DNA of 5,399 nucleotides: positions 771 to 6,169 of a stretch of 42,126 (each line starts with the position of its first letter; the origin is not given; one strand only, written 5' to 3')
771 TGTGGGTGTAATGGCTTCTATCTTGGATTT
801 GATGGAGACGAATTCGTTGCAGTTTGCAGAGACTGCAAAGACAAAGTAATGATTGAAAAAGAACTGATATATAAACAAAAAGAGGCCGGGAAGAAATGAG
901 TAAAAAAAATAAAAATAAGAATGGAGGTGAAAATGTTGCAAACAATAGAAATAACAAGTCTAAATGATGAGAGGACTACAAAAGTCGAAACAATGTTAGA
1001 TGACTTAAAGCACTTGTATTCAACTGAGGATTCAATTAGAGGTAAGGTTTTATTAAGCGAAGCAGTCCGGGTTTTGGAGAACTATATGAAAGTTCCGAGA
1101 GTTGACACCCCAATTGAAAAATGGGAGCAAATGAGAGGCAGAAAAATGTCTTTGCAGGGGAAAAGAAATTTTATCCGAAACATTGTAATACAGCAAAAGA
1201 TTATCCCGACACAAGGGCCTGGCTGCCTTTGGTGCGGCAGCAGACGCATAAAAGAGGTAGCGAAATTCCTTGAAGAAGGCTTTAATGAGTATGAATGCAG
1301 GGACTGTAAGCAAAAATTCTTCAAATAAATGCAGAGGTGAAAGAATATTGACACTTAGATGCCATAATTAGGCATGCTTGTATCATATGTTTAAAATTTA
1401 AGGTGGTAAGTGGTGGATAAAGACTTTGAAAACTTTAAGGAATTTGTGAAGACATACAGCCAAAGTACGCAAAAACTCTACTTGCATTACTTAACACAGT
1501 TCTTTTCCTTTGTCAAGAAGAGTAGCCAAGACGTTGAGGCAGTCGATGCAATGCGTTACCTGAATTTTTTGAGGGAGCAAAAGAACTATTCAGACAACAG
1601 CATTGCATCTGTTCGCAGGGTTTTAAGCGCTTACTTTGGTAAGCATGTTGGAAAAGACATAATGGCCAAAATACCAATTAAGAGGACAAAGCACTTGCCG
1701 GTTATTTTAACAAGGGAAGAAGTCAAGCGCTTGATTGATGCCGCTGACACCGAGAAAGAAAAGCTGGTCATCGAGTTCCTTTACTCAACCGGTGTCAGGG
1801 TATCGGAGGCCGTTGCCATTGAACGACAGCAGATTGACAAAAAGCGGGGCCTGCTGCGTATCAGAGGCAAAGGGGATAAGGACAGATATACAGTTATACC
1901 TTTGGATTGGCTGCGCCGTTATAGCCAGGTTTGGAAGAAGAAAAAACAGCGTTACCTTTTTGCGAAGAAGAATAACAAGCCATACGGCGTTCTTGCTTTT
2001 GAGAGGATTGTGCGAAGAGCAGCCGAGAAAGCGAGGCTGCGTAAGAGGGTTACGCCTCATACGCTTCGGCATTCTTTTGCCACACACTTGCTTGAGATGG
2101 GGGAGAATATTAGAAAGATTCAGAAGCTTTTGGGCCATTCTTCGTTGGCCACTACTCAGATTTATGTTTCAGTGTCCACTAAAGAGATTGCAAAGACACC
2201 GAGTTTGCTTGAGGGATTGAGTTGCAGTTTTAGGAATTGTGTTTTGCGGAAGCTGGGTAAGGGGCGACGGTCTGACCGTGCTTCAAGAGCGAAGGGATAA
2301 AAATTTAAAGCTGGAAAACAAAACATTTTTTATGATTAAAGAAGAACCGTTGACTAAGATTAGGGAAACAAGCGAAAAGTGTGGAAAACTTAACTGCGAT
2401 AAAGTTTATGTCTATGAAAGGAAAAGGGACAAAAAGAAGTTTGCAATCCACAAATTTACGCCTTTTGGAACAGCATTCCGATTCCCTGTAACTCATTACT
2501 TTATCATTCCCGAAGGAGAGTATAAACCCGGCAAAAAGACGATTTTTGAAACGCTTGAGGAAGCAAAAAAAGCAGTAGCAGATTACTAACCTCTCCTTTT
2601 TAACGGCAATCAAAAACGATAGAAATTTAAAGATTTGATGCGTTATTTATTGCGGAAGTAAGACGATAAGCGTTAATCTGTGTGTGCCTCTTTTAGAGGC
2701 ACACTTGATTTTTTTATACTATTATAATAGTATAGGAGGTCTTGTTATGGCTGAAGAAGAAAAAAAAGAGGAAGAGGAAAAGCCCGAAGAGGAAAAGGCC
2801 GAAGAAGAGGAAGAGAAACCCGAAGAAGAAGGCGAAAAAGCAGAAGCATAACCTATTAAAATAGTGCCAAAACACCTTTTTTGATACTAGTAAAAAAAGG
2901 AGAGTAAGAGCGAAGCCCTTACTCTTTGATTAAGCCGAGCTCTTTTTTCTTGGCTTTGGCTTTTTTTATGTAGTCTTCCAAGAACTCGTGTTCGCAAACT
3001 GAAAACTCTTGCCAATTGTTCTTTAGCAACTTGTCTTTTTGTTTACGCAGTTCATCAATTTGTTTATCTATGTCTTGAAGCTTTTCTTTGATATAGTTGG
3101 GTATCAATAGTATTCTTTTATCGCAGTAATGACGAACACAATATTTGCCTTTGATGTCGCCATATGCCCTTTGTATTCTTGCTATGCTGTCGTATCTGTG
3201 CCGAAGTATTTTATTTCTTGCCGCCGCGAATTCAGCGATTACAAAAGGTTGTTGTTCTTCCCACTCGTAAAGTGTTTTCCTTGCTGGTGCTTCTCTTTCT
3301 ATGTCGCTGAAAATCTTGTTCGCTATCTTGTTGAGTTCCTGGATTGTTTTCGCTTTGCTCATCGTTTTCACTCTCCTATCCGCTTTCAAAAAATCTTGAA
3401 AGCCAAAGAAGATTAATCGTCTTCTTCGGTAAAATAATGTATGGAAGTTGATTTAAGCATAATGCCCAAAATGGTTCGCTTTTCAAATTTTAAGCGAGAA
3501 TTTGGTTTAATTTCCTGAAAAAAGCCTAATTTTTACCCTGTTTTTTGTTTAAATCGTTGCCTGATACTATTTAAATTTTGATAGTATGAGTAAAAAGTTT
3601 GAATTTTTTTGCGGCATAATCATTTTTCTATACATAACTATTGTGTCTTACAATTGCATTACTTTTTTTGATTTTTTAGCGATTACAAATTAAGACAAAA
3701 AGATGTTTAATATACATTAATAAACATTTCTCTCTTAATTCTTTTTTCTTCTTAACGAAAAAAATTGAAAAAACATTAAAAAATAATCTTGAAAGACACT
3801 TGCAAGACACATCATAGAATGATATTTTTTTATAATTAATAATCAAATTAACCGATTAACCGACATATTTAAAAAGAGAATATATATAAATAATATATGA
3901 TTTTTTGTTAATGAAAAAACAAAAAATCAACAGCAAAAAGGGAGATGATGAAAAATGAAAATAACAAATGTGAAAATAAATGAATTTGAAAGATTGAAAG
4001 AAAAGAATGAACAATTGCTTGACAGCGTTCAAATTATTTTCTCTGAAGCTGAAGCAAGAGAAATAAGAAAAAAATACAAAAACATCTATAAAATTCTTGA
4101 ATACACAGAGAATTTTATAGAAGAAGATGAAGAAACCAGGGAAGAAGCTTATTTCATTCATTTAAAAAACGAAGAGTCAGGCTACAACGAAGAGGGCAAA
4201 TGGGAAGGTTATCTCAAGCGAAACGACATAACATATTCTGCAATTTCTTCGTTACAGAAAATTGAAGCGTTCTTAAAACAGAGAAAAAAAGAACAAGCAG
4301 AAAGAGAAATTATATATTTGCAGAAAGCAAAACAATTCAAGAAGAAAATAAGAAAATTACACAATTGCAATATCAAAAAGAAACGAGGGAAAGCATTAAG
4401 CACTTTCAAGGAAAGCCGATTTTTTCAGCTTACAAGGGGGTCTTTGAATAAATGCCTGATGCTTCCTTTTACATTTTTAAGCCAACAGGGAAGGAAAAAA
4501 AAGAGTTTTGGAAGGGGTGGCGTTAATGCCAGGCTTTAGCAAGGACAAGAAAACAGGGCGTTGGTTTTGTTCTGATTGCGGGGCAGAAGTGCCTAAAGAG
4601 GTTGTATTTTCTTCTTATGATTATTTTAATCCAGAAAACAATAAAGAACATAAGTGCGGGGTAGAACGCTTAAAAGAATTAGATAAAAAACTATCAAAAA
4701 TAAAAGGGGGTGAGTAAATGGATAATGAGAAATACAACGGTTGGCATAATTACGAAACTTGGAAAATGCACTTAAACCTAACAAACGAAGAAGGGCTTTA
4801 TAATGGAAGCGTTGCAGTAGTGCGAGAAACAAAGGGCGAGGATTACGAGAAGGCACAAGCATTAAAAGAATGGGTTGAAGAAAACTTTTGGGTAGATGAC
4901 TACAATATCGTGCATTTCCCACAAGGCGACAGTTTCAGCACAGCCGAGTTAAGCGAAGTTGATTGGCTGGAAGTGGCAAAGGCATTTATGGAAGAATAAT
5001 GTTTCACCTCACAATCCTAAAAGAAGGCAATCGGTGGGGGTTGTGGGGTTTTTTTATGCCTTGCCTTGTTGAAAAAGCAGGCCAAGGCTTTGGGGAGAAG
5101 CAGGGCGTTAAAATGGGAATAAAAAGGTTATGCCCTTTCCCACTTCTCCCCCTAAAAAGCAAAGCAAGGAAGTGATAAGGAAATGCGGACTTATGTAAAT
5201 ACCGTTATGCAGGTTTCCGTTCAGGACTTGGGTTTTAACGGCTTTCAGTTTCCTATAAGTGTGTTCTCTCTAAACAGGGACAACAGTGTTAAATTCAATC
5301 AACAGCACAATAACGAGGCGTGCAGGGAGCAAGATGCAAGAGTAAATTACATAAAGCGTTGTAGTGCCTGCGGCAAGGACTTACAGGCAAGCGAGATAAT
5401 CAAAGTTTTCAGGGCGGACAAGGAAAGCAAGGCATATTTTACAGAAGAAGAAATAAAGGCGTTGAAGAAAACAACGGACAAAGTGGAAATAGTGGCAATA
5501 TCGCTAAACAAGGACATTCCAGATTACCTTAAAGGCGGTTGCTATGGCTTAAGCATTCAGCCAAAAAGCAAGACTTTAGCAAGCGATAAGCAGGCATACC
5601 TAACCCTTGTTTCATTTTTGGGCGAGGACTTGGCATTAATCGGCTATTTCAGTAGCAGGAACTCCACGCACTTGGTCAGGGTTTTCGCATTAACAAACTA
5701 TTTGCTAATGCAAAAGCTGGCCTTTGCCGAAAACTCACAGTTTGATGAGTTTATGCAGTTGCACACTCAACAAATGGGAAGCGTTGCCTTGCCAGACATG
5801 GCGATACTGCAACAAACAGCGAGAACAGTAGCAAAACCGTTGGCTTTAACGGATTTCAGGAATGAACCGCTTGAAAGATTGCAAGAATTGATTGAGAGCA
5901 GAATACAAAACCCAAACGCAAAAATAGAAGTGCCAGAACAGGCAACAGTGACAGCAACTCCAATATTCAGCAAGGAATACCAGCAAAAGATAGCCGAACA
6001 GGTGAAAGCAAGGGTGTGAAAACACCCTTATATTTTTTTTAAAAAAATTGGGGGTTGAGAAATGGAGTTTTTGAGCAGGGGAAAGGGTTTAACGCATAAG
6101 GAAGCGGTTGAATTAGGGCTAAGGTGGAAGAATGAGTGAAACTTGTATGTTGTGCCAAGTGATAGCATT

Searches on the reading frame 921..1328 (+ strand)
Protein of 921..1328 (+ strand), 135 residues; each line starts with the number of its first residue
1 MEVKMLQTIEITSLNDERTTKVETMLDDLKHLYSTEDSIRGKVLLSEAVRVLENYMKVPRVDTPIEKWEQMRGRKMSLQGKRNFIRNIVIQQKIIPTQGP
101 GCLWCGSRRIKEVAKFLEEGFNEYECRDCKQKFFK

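Call 79: search_protein_families(library=pfam, max_evalue=0.05, proteins=[window:921-1328:+])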
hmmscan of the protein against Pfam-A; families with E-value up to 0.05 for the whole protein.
window:921-1328:+ (135 aa): 1 family
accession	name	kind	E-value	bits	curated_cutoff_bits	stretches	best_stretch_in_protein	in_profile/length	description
PF25717.1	Herpes_ORF32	-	0.0092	16.2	27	0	45-69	36-63/76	Herpesvirus ORF32/34 phosphoprotein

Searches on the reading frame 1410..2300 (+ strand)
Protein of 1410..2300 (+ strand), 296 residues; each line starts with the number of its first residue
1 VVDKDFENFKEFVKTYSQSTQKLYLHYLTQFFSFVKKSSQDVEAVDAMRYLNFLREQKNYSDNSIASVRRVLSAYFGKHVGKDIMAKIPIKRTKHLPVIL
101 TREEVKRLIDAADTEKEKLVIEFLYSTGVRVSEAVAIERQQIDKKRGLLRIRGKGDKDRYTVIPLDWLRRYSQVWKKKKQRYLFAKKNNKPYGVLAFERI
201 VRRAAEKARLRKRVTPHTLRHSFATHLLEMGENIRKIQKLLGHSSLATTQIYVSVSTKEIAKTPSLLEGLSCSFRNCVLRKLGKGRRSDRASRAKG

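Call 8: search_protein_families(library=pfam, max_evalue=0.01, proteins=[window:1410-2300:+])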
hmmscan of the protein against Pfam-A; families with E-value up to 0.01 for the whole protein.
window:1410-2300:+ (296 aa): 4 families
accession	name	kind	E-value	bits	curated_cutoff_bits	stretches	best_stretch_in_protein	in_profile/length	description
PF00589.27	Phage_integrase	-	2.7e-39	135.1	27.1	1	100-257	3-170/172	Phage integrase family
PF13495.12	Phage_int_SAM_4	-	5.5e-11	43.2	27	1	13-84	11-83/85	Phage integrase, N-terminal SAM-like domain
PF13102.12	Phage_int_SAM_5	-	0.0027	18.5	22.3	1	9-91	6-94/98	Phage integrase SAM-like domain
PF02899.23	Phage_int_SAM_1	-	0.0085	16.8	22.3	0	13-74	11-71/83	Phage integrase, N-terminal SAM-like domain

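Call 114: search_protein_families(library=ncbifam, max_evalue=0.001, proteins=[window:1410-2300:+])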
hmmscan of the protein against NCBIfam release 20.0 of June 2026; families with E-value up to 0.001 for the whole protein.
window:1410-2300:+ (296 aa): 13 families
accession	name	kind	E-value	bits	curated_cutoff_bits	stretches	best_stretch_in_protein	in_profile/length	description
NF040815.2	recomb_XerA_Arch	equivalog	7.3e-68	229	220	1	5-261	2-260/263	site-specific tyrosine recombinase/integron integrase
TIGR02225.1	recomb_XerD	equivalog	4.3e-54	183.8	329.6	1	5-262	2-281/290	site-specific tyrosine recombinase XerD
TIGR02224.1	recomb_XerC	equivalog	6.1e-54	183.4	335.15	1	5-262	2-284/295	tyrosine recombinase XerC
NF001399.0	PRK00283.1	subfamily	5.7e-50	170.2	279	1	14-261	20-289/300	tyrosine recombinase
TIGR02249.1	integrase_gron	subfamily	5.6e-47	160.6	265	2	197-267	242-312/315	integron integrase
NF011946.0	PRK15417.1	equivalog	3.7e-31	108.5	435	2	196-270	256-330/337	integron integrase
NF002331.0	PRK01287.1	subfamily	5.6e-31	107.8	371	1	91-260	132-317/365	site-specific tyrosine recombinase XerC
NF003462.0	PRK05084.1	equivalog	4.4e-20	71.7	267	1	112-262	192-351/360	tyrosine recombinase XerS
NF007370.0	PRK09870.1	subfamily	1.8e-11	44.1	221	1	99-254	12-178/200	tyrosine-type DNA invertase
NF007371.0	PRK09871.1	subfamily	2.9e-10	40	222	1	104-256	11-175/198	tyrosine-type DNA invertase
NF040693.1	recomb_GmtY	equivalog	1e-09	38.2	340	1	175-262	343-439/441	gamma-mobile-trio recombinase GmtY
NF002685.0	PRK02436.1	equivalog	6e-06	26.3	178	1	14-252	12-243/245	site-specific tyrosine recombinase XerD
NF041502.1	integrase_1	equivalog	0.00067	18.5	350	0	213-261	318-365/484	site-specific integrase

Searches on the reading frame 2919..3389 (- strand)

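Call 79: search_protein_families(library=pfam, max_evalue=0.05, proteins=[window:2919-3389:-])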
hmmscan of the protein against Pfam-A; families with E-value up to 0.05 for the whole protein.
window:2919-3389:- (156 aa): 1 family
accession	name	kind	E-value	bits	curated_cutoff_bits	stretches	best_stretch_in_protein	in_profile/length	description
PF08946.15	Osmo_CC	-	0.013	16.2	24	0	100-123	17-40/46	Osmosensory transporter coiled coil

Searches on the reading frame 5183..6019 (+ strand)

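Call 8: search_protein_families(library=pfam, max_evalue=0.01, proteins=[window:5183-6019:+])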
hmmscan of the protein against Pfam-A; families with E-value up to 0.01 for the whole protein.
window:5183-6019:+ (278 aa): 1 family
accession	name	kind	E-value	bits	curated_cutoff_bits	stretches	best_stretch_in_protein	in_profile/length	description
PF02735.22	Ku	-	5.9e-10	39.8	25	1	18-186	2-173/190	Ku70/Ku80 beta-barrel domain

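Call 114: search_protein_families(library=ncbifam, max_evalue=0.001, proteins=[window:5183-6019:+])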
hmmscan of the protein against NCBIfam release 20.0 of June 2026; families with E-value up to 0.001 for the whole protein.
window:5183-6019:+ (278 aa): 1 family
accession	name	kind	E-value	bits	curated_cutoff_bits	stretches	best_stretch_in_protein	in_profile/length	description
TIGR02772.2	Ku_bact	equivalog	7.2e-17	61.7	150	1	17-252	9-236/259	non-homologous end joining protein Ku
